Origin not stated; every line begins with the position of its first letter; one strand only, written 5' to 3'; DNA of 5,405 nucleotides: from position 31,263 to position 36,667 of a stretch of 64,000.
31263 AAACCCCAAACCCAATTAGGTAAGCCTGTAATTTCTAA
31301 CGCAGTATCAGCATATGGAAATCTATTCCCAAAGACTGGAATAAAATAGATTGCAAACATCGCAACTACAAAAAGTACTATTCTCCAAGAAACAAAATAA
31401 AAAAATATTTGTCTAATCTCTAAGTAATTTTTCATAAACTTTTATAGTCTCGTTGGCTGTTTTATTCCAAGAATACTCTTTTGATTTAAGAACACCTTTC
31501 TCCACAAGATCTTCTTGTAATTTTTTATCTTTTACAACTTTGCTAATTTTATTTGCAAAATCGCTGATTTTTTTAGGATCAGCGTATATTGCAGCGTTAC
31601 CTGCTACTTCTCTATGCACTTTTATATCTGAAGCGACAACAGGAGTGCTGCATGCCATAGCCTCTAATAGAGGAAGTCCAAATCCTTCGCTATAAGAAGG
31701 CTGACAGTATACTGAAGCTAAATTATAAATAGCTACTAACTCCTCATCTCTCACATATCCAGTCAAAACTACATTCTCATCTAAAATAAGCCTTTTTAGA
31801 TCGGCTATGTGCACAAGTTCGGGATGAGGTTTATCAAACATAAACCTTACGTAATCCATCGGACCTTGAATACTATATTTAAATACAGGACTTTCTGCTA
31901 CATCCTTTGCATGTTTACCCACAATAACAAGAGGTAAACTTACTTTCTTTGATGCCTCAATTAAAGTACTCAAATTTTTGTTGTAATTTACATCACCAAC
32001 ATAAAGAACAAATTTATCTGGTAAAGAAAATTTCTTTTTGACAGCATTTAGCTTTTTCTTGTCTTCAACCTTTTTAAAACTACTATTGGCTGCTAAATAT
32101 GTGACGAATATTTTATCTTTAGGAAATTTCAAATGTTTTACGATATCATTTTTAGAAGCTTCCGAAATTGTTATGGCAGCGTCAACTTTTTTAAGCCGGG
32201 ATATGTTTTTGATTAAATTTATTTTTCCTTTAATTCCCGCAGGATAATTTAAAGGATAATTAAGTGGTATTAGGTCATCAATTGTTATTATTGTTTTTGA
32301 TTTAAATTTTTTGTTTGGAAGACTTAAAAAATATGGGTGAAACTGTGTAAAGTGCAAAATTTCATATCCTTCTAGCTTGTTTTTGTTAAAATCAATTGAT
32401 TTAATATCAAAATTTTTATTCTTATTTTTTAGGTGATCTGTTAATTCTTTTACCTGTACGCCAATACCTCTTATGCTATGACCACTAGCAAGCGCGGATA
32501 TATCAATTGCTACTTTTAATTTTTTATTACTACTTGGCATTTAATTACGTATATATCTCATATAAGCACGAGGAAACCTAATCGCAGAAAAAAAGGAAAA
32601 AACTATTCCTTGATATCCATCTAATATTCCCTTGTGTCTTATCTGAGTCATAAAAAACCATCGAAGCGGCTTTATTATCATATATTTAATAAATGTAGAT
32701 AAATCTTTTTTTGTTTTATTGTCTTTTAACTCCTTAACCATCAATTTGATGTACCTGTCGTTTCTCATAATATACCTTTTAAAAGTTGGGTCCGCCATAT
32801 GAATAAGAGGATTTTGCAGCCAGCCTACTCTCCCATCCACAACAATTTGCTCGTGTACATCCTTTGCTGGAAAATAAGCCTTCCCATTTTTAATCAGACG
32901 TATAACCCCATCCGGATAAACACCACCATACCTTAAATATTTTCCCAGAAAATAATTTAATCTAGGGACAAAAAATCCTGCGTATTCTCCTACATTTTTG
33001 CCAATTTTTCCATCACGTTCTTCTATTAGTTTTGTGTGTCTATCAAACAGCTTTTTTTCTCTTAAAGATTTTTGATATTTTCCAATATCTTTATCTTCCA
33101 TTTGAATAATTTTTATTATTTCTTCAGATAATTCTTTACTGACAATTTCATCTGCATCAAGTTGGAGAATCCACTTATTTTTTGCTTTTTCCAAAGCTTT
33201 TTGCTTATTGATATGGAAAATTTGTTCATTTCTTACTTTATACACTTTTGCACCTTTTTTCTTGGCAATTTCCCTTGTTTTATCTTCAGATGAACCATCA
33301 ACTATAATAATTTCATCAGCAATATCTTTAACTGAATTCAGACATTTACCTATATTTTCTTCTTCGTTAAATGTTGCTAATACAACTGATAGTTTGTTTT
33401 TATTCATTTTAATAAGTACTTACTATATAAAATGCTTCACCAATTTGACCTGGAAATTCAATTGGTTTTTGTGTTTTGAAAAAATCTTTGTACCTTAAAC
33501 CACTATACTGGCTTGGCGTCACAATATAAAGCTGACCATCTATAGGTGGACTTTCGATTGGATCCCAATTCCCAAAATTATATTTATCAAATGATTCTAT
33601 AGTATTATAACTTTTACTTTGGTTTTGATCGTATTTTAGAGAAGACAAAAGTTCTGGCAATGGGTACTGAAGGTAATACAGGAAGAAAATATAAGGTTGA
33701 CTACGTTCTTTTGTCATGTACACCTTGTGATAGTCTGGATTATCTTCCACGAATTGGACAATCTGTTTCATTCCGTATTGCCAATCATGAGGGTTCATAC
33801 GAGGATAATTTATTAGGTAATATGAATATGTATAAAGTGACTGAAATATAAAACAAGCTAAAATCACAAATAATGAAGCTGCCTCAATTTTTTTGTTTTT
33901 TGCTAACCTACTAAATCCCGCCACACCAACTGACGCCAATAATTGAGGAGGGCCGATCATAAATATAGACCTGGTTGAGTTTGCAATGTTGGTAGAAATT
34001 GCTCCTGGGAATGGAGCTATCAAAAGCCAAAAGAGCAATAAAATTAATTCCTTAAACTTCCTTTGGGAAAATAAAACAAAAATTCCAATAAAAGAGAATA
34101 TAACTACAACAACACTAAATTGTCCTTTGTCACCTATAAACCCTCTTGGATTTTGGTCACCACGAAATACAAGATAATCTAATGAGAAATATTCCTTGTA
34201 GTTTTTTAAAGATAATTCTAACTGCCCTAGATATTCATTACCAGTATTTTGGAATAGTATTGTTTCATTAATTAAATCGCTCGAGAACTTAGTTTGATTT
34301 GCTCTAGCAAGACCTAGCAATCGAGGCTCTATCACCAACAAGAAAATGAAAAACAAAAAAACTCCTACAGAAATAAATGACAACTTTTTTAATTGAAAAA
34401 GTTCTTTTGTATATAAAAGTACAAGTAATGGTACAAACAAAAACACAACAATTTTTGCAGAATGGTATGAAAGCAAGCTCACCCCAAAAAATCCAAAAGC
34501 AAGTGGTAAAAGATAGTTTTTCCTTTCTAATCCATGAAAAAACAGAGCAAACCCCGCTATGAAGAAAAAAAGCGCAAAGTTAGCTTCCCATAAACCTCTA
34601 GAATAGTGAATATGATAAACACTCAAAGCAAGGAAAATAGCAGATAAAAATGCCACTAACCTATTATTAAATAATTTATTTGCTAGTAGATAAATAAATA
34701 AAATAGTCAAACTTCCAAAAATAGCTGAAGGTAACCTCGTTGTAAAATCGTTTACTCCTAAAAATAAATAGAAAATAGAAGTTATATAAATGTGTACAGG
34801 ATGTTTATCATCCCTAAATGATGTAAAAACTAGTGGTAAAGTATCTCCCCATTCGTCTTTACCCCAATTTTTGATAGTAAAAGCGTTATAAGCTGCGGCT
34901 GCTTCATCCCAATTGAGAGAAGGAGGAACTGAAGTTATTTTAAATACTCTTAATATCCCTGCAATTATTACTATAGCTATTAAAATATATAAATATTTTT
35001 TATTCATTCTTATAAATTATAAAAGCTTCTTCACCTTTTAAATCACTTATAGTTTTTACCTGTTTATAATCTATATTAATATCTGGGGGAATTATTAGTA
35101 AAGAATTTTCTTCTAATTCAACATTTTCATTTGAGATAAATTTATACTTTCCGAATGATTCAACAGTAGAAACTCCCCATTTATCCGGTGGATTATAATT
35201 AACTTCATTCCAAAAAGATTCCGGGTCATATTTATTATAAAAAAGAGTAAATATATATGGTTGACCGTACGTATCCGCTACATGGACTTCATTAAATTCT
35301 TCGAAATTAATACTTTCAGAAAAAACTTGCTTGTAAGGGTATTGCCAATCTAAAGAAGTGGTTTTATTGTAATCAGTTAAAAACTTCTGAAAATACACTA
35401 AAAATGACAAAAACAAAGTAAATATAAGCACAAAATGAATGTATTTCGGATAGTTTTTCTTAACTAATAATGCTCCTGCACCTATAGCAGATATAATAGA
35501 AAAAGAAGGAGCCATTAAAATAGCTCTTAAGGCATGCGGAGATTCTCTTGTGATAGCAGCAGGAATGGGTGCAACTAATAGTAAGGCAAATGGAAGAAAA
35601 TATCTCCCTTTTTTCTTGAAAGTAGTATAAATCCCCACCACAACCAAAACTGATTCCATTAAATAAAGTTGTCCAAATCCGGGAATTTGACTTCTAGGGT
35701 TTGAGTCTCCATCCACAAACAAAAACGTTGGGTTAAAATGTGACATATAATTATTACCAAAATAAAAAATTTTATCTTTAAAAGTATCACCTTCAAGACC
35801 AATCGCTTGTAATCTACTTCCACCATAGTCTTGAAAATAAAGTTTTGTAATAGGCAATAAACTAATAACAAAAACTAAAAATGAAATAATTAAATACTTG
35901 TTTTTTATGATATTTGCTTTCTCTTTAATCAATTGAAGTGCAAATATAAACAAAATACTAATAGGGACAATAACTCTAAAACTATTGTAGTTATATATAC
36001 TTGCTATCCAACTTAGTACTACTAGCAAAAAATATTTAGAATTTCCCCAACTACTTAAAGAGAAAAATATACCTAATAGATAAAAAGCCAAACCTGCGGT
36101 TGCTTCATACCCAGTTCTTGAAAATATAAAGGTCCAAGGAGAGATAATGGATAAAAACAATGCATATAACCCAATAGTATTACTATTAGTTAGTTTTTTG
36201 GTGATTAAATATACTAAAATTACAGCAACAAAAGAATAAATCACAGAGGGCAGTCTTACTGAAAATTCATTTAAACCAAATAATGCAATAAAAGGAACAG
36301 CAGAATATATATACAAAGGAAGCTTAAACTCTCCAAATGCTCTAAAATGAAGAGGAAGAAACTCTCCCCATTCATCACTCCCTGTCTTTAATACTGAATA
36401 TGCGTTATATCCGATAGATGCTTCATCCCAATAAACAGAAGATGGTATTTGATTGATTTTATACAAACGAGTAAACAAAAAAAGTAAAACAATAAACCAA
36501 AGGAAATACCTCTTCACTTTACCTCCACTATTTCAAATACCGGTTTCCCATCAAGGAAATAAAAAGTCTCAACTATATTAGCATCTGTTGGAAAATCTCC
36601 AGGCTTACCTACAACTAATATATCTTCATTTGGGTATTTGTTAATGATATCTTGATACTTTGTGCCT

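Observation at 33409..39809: Tandem quartet of PMT/ArnT-like GT-C paralogs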

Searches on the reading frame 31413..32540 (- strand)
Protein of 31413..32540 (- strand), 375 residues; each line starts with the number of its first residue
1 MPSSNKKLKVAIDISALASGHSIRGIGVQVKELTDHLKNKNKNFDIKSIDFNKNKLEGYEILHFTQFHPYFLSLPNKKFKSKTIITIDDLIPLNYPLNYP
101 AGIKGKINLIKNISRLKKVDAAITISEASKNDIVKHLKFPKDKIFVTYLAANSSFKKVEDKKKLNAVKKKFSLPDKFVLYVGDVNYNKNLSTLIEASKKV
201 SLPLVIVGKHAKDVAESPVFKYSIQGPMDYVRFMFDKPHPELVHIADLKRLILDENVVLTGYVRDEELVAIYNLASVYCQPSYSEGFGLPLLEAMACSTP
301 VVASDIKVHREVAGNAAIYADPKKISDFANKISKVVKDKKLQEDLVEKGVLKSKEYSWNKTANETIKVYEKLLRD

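Call 10: search_protein_families(library=pfam, proteins=[window:31413-32540:-], max_evalue=0.01)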
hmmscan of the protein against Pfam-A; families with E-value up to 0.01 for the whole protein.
window:31413-32540:- (375 aa): 6 families
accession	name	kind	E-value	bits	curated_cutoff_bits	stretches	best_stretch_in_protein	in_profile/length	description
PF00534.26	Glycos_transf_1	-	5e-33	114.5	26.4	1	168-349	8-169/172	Glycosyl transferases group 1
PF13692.12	Glyco_trans_1_4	-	1.3e-24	87.5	27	1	177-338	3-142/142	Glycosyl transferases group 1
PF13439.12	Glyco_transf_4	-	3.6e-06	27.6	28.5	1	55-148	67-163/170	Glycosyltransferase Family 4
PF20706.3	GT4-conflict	-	1.2e-05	24.9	26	1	256-305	262-312/385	Family 4 Glycosyltransferase in conflict systems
PF13524.12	Glyco_trans_1_2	-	2.7e-05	24.6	25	1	251-364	27-141/144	Glycosyl transferase-like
PF23358.1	OST48_MD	-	0.006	17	27.9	0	155-202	56-105/145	OST48 middle domain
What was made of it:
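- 31413..32540 (-): GT4 glycosyltransferase; conserved partner. Pfam Glycos_transf_1 5e-33 (call 10).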

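Call 34: search_protein_families(library=ncbifam, proteins=[window:31413-32540:-], max_evalue=0.001)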
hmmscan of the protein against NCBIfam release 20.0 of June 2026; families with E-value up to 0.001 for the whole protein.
window:31413-32540:- (375 aa): 30 families (the best 25 are shown)
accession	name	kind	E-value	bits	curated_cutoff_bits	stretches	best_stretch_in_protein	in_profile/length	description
TIGR02149.1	glgA_Coryne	subfamily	4.9e-25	88.5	302.4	2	261-372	270-390/391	glycogen synthase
TIGR04047.1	MSMEG_0565_glyc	hypoth_equivalog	1.7e-24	86.6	259.85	1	256-370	258-372/373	MSMEG_0565 family glycosyltransferase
TIGR03449.1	mycothiol_MshA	equivalog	1.5e-19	70.2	462.5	1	249-373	278-404/406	D-inositol-3-phosphate glycosyltransferase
NF053513.1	Gtran_IagA_BgsA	equivalog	2.2e-17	63.1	460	1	249-373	207-332/333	LTA glycolipid anchor biosynthesis glycosyltransferase, IagA/BgsA family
NF038295.1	EPS_HpsP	equivalog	4.2e-17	62.2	550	1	248-373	261-388/388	hormogonium polysaccharide biosynthesis glycosyltransferase HpsP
TIGR04157.1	glyco_rSAM_CFB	subfamily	1e-14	54.4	400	2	112-200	163-252/406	TIGR04157 family glycosyltransferase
NF047684.1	TeichurnBiosyTuaC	equivalog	1.6e-13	50.3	550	1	253-373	268-390/391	teichuronic acid biosynthesis protein TuaC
NF041876.1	EPS_EpsE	equivalog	8.9e-13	48.2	400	1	247-349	268-372/389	exopolysaccharide biosynthesis GT4 family glycosyltransferase EpsE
TIGR03999.1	thiol_BshA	equivalog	3.8e-12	45.8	273.7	1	248-373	248-374/375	N-acetyl-alpha-D-glucosaminyl L-malate synthase BshA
TIGR04063.1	stp3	hypoth_equivalog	5e-12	45.4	442.05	1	249-373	264-396/397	TIGR04063 family PEP-CTERM/XrtA system glycosyltransferase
NF049987.1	DaglGlyslTfaseDgs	equivalog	9.8e-12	44.4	500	1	255-374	212-329/332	processive diacylglycerol alpha-glucosyltransferase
NF053787.1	GlcN_PG_synth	equivalog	1.5e-11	43.8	480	1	254-373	240-360/361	N-acetylglucosaminyl phosphatidylglycerol synthase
NF041010.1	glycosy_Agl16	equivalog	7e-11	41.6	575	1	248-372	227-351/352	glycosylation protein Agl16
NF038298.1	EPS_HpsO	equivalog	1.9e-10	40.1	575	1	102-372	131-387/388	hormogonium polysaccharide biosynthesis glycosyltransferase HpsO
NF050063.1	ProtGlycPglJ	equivalog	8.8e-10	38.3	500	2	249-367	242-361/363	N-acetylgalactosamine-N,N'-diacetylbacillosaminyl-diphospho-undecaprenol 4-alpha-N-acetylgalactosaminyltransferase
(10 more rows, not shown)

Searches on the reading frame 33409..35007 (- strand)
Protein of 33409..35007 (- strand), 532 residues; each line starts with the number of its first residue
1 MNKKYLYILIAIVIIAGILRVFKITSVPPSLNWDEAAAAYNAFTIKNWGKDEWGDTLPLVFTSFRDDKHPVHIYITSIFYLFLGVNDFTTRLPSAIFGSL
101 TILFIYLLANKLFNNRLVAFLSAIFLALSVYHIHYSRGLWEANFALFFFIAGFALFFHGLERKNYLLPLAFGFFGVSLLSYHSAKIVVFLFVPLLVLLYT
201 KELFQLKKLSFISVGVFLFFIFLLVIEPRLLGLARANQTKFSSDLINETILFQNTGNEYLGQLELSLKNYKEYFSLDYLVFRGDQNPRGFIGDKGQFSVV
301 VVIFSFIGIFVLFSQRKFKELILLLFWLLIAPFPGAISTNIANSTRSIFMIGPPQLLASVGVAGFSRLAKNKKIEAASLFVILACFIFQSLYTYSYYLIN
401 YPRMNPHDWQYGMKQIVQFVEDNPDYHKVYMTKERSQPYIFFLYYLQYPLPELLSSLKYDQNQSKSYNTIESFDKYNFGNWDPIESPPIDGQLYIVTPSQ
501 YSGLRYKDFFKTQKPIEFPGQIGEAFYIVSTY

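Call 6: search_protein_families(library=pfam, proteins=[window:33409-35007:-], max_evalue=0.01)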
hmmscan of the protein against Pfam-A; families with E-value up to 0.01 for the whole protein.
window:33409-35007:- (532 aa): 2 families
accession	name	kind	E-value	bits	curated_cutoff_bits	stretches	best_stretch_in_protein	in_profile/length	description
PF13231.12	PMT_2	-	6e-12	46.5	26.1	1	67-221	1-155/160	Dolichyl-phosphate-mannose-protein mannosyltransferase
PF02366.24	PMT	-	9.7e-09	35.6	22.7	1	68-231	61-232/245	Dolichyl-phosphate-mannose-protein mannosyltransferase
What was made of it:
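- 33409..35007 (-): P1, 532-aa GT-C (PMT_2/PMT) paralog; D34-E35 encoded at 34903-34908. Pfam PMT_2 6e-12 and PMT 9.7e-9, both above gathering (call 6).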

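Call 7: search_protein_families(library=ncbifam, proteins=[window:33409-35007:-], max_evalue=0.01)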
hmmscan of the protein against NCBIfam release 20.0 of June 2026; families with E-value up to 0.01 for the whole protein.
window:33409-35007:- (532 aa): 2 families
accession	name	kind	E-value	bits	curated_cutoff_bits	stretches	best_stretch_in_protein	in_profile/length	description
TIGR03663.1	TIGR03663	subfamily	1.7e-13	50.4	126.25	1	8-230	3-193/435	flippase activity-associated protein Agl23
NF047440.1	LA3751_2_3_fam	subfamily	0.0011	17.9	200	1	74-225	87-238/460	LA_3751/LA_3752 family putative glycosyltransferase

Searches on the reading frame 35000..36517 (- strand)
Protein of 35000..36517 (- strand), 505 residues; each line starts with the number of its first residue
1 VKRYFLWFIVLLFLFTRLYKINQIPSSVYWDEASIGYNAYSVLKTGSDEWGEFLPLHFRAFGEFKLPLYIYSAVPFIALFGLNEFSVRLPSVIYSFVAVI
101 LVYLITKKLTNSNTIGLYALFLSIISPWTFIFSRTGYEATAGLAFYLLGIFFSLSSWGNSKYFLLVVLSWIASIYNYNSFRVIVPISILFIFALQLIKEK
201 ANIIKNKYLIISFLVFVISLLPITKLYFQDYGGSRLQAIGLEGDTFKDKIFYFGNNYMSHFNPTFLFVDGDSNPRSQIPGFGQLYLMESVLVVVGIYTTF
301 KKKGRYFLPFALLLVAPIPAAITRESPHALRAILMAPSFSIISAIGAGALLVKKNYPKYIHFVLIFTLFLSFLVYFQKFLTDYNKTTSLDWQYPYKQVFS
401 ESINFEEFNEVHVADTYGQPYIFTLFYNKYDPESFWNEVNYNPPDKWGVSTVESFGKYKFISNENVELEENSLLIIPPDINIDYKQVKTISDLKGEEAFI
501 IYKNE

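Call 6: search_protein_families(library=pfam, proteins=[window:35000-36517:-], max_evalue=0.01)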
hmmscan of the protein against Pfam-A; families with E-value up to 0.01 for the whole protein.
window:35000-36517:- (505 aa): 2 families
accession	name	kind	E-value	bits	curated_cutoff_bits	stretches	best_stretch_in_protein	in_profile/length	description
PF13231.12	PMT_2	-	8.1e-09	36.3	26.1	1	67-222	4-156/160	Dolichyl-phosphate-mannose-protein mannosyltransferase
PF02366.24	PMT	-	0.00017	21.6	22.7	1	8-224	2-231/245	Dolichyl-phosphate-mannose-protein mannosyltransferase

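Call 7: search_protein_families(library=ncbifam, proteins=[window:35000-36517:-], max_evalue=0.01)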
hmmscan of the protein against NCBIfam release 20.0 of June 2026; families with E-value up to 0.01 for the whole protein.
window:35000-36517:- (505 aa): 2 families
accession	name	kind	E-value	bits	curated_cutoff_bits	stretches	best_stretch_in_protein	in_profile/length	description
TIGR03663.1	TIGR03663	subfamily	2.3e-05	23.6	126.25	1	8-175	6-160/435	flippase activity-associated protein Agl23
NF047440.1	LA3751_2_3_fam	subfamily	0.00029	19.8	200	1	69-253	85-270/460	LA_3751/LA_3752 family putative glycosyltransferase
